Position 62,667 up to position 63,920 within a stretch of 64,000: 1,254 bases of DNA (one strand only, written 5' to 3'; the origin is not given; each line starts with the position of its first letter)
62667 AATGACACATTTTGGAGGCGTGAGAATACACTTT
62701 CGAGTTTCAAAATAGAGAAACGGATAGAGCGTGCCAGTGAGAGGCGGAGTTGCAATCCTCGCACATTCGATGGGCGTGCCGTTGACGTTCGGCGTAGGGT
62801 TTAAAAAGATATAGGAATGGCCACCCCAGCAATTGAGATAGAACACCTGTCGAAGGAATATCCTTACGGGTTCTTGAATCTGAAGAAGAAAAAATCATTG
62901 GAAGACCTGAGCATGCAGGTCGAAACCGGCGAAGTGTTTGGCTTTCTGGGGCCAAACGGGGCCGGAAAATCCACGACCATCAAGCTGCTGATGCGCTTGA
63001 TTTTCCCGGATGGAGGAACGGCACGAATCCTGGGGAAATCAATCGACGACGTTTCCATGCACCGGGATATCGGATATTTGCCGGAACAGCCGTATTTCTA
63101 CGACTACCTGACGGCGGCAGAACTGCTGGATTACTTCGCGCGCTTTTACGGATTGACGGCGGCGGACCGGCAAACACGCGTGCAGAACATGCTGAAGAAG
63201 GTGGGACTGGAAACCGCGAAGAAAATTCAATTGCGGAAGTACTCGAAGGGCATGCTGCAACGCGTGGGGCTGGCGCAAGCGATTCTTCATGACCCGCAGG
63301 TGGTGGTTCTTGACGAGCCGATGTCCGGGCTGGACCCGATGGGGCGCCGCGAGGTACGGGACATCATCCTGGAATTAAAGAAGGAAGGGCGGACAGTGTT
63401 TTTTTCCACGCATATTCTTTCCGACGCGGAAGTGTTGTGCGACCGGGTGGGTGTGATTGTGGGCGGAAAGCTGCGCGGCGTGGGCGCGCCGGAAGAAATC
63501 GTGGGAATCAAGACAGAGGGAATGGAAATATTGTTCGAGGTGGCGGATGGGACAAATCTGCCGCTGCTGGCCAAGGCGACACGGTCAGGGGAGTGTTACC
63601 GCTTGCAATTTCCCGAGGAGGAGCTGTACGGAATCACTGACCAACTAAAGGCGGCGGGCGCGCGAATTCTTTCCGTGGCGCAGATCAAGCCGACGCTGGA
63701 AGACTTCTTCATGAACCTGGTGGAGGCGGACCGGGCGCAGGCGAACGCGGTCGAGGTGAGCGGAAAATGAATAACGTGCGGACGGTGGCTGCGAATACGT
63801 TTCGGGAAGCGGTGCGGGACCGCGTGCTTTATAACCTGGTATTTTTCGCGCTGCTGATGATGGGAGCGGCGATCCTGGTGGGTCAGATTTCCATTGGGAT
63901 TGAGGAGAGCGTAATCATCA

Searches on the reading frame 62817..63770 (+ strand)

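Call 65: search_protein_families(library=pfam, proteins=[window:62817-63770:+], max_evalue=0.00001)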
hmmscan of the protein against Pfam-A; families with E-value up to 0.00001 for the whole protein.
window:62817-63770:+ (317 aa): 2 families
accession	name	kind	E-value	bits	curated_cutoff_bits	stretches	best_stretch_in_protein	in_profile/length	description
PF00005.33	ABC_tran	-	2e-28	100.2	25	1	28-169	1-136/137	ABC transporter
PF13304.12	AAA_21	-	3.2e-13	50.9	27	1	128-200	224-299/304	AAA domain, putative AbiEii toxin, Type IV TA system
